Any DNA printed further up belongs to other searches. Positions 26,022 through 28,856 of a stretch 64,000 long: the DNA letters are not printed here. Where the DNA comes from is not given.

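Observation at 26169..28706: Single 845-aa ORF fusing an acyl-AMP ligase, an ACP-like carrier domain and a PlsC-type acyltransferase, in reversed Aas order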

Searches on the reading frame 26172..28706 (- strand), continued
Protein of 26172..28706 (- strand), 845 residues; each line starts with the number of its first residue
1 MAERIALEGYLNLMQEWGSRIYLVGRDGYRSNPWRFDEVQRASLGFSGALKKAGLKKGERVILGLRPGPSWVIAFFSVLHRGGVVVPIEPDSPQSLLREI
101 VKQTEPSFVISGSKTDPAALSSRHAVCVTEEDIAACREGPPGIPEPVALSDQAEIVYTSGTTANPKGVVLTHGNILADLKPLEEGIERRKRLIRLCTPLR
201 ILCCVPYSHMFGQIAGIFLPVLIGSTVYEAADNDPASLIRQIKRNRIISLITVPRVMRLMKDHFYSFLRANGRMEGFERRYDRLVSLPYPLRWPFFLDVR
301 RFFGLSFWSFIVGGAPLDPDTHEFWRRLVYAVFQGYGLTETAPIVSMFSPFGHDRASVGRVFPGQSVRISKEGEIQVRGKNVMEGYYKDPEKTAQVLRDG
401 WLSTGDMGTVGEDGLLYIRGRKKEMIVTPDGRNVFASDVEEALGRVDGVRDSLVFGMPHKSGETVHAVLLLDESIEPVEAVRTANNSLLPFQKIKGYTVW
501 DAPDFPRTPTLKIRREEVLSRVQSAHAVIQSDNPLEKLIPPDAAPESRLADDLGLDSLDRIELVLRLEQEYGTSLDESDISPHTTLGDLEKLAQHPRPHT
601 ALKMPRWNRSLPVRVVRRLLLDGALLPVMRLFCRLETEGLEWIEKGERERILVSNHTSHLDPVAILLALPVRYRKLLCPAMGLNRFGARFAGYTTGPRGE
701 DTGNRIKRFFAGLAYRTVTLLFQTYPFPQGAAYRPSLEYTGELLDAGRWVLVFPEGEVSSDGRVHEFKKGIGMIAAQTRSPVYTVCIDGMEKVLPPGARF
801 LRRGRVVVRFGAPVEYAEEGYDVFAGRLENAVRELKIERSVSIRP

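Call 49: find_encoding_contigs(protein=P0054, flank=9000, max_places=1)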
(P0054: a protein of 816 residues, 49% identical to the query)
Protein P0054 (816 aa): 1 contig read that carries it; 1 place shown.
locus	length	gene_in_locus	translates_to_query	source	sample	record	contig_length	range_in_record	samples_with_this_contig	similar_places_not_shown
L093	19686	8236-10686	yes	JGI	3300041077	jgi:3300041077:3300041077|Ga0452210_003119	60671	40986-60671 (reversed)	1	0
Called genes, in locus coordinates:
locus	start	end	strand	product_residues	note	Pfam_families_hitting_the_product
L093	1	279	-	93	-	?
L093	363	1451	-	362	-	PF01208:URO-D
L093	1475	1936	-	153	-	PF13668:Ferritin_2 (faint), PF02915:Rubrerythrin (faint)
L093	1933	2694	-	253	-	PF00106:adh_short, PF08659:KR, PF23441:SDR, PF01370:Epimerase (weak), PF13561:adh_short_C2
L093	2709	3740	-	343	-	PF01408:GFO_IDH_MocA, PF22725:GFO_IDH_MocA_C3, PF02894:GFO_IDH_MocA_C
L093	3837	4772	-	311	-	PF10114:PocR, PF00165:HTH_AraC, PF12833:HTH_18, PF00165:HTH_AraC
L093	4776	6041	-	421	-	PF13527:Acetyltransf_9, PF13530:SCP2_2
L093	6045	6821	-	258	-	PF02585:PIG-L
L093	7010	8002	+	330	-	PF20511:PMI_typeI_cat, PF21621:MPI_cupin_dom (faint)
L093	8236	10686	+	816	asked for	PF00501:AMP-binding, PF13193:AMP-binding_C (faint), PF01553:Acyltransferase (faint), PF00550:PP-binding (weak)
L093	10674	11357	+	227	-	PF01209:Ubie_methyltran, PF00891:Methyltransf_2 (weak), PF13489:Methyltransf_23, PF02353:CMAS (weak), PF13649:Methyltransf_25, PF13847:Methyltransf_31, PF08241:Methyltransf_11, PF08242:Methyltransf_12, +1 more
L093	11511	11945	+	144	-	PF02082:Rrf2, PF01325:Fe_dep_repress (faint)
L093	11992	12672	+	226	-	PF01966:HD (weak)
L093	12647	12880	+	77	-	-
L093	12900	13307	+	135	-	PF00903:Glyoxalase, PF12681:Glyoxalase_2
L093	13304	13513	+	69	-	PF11756:YgbA_NO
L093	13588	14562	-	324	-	PF00291:PALP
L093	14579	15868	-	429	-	PF01053:Cys_Met_Meta_PP, PF00155:Aminotran_1_2 (weak), PF01041:DegT_DnrJ_EryC1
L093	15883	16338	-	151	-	PF02082:Rrf2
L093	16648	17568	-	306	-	PF00291:PALP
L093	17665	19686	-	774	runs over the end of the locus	PF03460:NIR_SIR_ferr, PF01077:NIR_SIR, PF03460:NIR_SIR_ferr, PF01206:TusA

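Call 50: find_encoding_contigs(protein=P0021, flank=9000, max_places=1)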
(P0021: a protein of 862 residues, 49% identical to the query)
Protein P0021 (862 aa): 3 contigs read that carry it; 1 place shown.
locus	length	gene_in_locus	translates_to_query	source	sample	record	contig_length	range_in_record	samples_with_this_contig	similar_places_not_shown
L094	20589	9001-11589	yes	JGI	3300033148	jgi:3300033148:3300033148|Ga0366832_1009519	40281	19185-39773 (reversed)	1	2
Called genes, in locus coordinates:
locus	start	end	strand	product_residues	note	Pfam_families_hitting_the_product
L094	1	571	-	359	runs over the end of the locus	?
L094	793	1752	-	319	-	-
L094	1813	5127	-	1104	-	PF27218:MJ0043_C, PF00580:UvrD-helicase, PF13086:AAA_11 (weak), PF13245:AAA_19, PF13604:AAA_30 (faint), PF13361:UvrD_C, PF13538:UvrD_C_2 (weak)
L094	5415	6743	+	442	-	PF00370:FGGY_N, PF02782:FGGY_C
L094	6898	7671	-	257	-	PF02585:PIG-L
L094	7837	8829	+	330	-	PF20511:PMI_typeI_cat, PF21621:MPI_cupin_dom (faint)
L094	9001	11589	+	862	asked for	PF00501:AMP-binding, PF13193:AMP-binding_C (weak), PF00550:PP-binding (weak), PF01553:Acyltransferase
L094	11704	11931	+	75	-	-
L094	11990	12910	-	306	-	PF00037:Fer4, PF12797:Fer4_2 (faint), PF12837:Fer4_6, PF12838:Fer4_7 (faint), PF13237:Fer4_10, PF14697:Fer4_21 (weak), PF13187:Fer4_9 (weak), PF27217:AF_0155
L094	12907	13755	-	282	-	-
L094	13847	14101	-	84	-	-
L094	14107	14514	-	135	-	PF02082:Rrf2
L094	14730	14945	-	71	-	PF01053:Cys_Met_Meta_PP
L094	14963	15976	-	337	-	PF00155:Aminotran_1_2 (weak), PF01053:Cys_Met_Meta_PP, PF01041:DegT_DnrJ_EryC1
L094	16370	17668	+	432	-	PF01547:SBP_bac_1, PF13416:SBP_bac_8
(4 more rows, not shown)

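Call 52: fold_search(model_id=the predicted structure, library=pdb)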
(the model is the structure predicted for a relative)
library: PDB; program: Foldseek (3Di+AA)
matches with E <= 10: 1775; with E <= 0.001: 642
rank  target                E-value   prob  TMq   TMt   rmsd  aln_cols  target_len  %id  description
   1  4fuq_D                3.0e-34  1.00  0.39  0.64  13.1       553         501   24  Crystal structure of apo MatB from Rhodopseudomonas palustris (released 2012-07-25)
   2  8wev_A                6.2e-34  1.00  0.40  0.67  11.2       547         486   24  Crystal structure of Feruoyl-CoA Synthetase complexed with AMP from Amycolatopsis thermoflava (released 2024-09-25)
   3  4gxr                  1.3e-33  1.00  0.41  0.66  11.6       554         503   23  Structure of ATP bound RpMatB-BxBclM chimera B3 (released 2012-10-24)
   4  4fuq_A                2.0e-33  1.00  0.40  0.65  13.1       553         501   23  Crystal structure of apo MatB from Rhodopseudomonas palustris (released 2012-07-25)
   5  8weu                  2.2e-33  1.00  0.40  0.67  10.4       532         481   24  Crystal structure of Feruoyl-CoA Synthetase from Amycolatopsis thermoflava (released 2024-09-25)
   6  5x8f_B                3.1e-33  1.00  0.49  0.83   4.1       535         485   21  Ternary complex structure of a double mutant I454RA456K of o-Succinylbenzoate CoA Synthetase (MenE) from Bacillus Subt (released 2017-06-07)
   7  5x8g_D                4.3e-33  1.00  0.48  0.81   4.2       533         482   22  Binary complex structure of a double mutant I454RA456K of o-Succinylbenzoate CoA Synthetase (MenE) from Bacillus Subti (released 2017-06-07)
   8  4fut                  6.7e-33  1.00  0.40  0.65  11.7       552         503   24  Crystal structure of ATP bound MatB from Rhodopseudomonas palustris (released 2012-07-25)
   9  5x8f_C                1.4e-32  1.00  0.49  0.82   4.0       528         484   21  Ternary complex structure of a double mutant I454RA456K of o-Succinylbenzoate CoA Synthetase (MenE) from Bacillus Subt (released 2017-06-07)
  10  4gxq_A                1.4e-32  1.00  0.40  0.65  11.3       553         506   24  Crystal Structure of ATP bound RpMatB-BxBclM chimera B1 (released 2012-10-24)
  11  3rg2_I                1.5e-32  1.00  0.50  0.67  11.3       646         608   20  Structure of a two-domain NRPS fusion protein containing the EntE adenylation domain and EntB aryl-carrier protein fro (released 2012-03-07)
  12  4fuq_C                1.5e-32  1.00  0.40  0.65  12.8       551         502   23  Crystal structure of apo MatB from Rhodopseudomonas palustris (released 2012-07-25)
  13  3rg2_A                1.6e-32  1.00  0.49  0.66  11.5       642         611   20  Structure of a two-domain NRPS fusion protein containing the EntE adenylation domain and EntB aryl-carrier protein fro (released 2012-03-07)
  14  3rg2_D                2.2e-32  1.00  0.49  0.67  11.7       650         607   20  Structure of a two-domain NRPS fusion protein containing the EntE adenylation domain and EntB aryl-carrier protein fro (released 2012-03-07)
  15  5x8f_D                2.3e-32  1.00  0.49  0.83   4.1       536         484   21  Ternary complex structure of a double mutant I454RA456K of o-Succinylbenzoate CoA Synthetase (MenE) from Bacillus Subt (released 2017-06-07)
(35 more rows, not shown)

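Call 59: list_cluster_members(proteins=[P0001, P0010, P0012, P0018, P0026, P0034, P0045, P0063, P0078, P0104])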
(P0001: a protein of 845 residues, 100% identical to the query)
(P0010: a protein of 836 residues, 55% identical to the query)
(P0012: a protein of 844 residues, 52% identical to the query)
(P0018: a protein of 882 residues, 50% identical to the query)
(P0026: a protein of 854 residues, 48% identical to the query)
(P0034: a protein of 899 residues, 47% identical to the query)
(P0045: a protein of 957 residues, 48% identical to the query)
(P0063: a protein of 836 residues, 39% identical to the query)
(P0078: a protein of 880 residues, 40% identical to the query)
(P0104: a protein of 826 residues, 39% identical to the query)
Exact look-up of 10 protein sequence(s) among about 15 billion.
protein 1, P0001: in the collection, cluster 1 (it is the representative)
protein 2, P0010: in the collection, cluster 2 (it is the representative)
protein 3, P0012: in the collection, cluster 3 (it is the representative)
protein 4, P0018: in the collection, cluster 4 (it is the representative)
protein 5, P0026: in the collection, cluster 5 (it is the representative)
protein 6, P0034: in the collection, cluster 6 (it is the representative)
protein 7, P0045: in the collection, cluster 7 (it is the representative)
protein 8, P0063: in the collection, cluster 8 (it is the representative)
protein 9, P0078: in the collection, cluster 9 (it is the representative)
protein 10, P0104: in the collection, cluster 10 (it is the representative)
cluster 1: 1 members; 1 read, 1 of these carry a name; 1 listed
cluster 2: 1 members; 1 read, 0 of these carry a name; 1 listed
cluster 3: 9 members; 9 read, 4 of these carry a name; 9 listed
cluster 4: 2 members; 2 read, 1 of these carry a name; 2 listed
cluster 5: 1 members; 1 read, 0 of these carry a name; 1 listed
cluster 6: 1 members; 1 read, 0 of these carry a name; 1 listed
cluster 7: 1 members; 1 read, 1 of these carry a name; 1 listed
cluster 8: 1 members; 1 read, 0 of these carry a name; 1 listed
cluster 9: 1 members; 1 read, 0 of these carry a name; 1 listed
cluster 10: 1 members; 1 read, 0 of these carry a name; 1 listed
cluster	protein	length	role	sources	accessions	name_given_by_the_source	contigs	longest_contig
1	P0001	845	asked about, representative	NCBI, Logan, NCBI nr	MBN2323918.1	MAG: AMP-binding protein [Spirochaetes bacterium] | AMP-binding protein [Spirochaetota bacterium]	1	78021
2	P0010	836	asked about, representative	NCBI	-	-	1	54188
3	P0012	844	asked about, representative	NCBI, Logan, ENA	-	-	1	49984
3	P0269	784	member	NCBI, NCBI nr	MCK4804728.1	MAG: AMP-binding protein [Spirochaetes bacterium] | AMP-binding protein [Spirochaetota bacterium]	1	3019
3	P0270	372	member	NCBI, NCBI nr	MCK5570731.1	MAG: AMP-binding protein, partial [Spirochaetes bacterium] | AMP-binding protein [Spirochaetota bacterium]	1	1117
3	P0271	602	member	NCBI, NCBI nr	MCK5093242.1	MAG: AMP-binding protein, partial [Spirochaetes bacterium] | AMP-binding protein [Spirochaetota bacterium]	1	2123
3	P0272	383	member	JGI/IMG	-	long-chain acyl-CoA synthetase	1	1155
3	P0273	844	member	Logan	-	-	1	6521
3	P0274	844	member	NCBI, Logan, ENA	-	-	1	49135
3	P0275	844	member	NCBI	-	-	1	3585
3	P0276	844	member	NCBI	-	-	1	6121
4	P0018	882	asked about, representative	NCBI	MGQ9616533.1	MAG: AMP-binding protein [Spirochaetota bacterium]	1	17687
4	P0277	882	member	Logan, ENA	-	-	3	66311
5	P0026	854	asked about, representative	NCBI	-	-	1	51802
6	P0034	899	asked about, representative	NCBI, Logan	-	-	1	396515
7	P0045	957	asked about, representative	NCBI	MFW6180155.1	MAG: AMP-binding protein [Spirochaetota bacterium]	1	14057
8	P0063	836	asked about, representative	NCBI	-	-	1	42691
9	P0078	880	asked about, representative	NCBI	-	-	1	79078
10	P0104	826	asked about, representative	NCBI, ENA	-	-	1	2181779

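Call 60: search_protein_families(library=ncbifam, proteins=[L007:10717-11358:+, L007:6958-7950:+, L007:12216-12935:+, L093:4776-6041:-], max_evalue=0.001)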
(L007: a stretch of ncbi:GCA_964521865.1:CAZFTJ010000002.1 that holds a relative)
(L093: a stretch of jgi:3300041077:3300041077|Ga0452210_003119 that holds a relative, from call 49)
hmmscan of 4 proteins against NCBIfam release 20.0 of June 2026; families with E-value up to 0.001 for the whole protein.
L007:10717-11358:+ (213 aa): 21 families
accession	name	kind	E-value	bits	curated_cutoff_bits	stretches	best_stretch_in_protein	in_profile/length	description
NF043040.1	corrin_prot_MT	hypoth_equivalog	7.1e-15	55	180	1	17-151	13-149/216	corrinoid protein-associated methyltransferase CpaM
TIGR01934.1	MenG_MenH_UbiE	subfamily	5.2e-12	45.5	158.35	1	20-169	13-161/223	ubiquinone/menaquinone biosynthesis methyltransferase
NF041537.1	ArsM_AhpD_UU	exception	1.6e-09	37.1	510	1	44-196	74-225/345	arsenite methyltransferase/AhpD domain selenoprotein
NF047649.1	MTase_UXPK_star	exception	1.7e-09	37.1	460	1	45-200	76-230/283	methyltransferase/UXPK-star double selenoprotein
NF052510.1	methyltran_MpqE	exception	3e-09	36.6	335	1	16-152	16-154/234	methyl-plastoquinone biosynthesis methyltransferase MpqE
TIGR02469.1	CbiT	equivalog_domain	8e-09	35.8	78.3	1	38-148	11-119/124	precorrin-6Y C5,15-methyltransferase (decarboxylating) subunit CbiT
NF041536.1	ArsM_DUF2284_UU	exception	1.6e-08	33.3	575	1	44-197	74-226/459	arsenite methyltransferase/DUF2284 domain selenoprotein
NF008823.0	PRK11873.1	subfamily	6e-08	32.5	263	1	45-196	76-226/272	arsenite methyltransferase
NF001244.0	PRK00216.1-5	equivalog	8e-08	31.9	216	1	36-154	38-158/236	bifunctional demethylmenaquinone methyltransferase/2-methoxy-6-polyprenyl-1,4-benzoquinol methylase UbiE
NF001241.0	PRK00216.1-2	equivalog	1.2e-07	31.7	327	1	16-155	21-153/231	demethylmenaquinone methyltransferase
NF041820.1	daptide_MTase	equivalog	7.4e-07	28.9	175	1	40-92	30-80/243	daptide-type RiPP biosynthesis methyltransferase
NF001242.0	PRK00216.1-3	equivalog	8e-07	28.7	351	1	16-155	38-181/258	bifunctional demethylmenaquinone methyltransferase/2-methoxy-6-polyprenyl-1,4-benzoquinol methylase UbiE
TIGR02072.1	BioC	equivalog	1.2e-06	28.5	184.95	1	46-148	34-131/244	malonyl-ACP O-methyltransferase BioC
NF045667.1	MTase_DVU1556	equivalog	3.5e-06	26.6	155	1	34-194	10-161/213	DVU_1556 family methyltransferase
NF005640.0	PRK07402.1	equivalog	9.1e-06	25.3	219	1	38-149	35-143/200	precorrin-6Y C5,15-methyltransferase subunit CbiT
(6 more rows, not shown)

L007:6958-7950:+ (330 aa): 2 families
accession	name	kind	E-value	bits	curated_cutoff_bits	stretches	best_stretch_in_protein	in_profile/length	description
TIGR00218.1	manA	equivalog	1.2e-40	139.8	116.2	2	105-326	141-357/359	mannose-6-phosphate isomerase, class I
NF011710.0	PRK15131.1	equivalog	2e-09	36.8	571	1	15-109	8-106/391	mannose-6-phosphate isomerase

L007:12216-12935:+ (239 aa): 0 families

L093:4776-6041:- (421 aa): 4 families
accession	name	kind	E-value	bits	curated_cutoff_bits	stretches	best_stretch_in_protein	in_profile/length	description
NF002367.0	PRK01346.1-4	subfamily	1e-15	57.7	259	1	52-421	47-411/411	hypothetical protein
NF002366.0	PRK01346.1-3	equivalog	2.5e-07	29.7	624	1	306-416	299-400/405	hypothetical protein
NF002368.0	PRK01346.1-5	equivalog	5.1e-07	28.8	576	1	58-411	55-392/402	enhanced intracellular survival protein Eis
NF002369.0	PRK01346.1-6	equivalog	0.00025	20.2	463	1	307-421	325-434/434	hypothetical protein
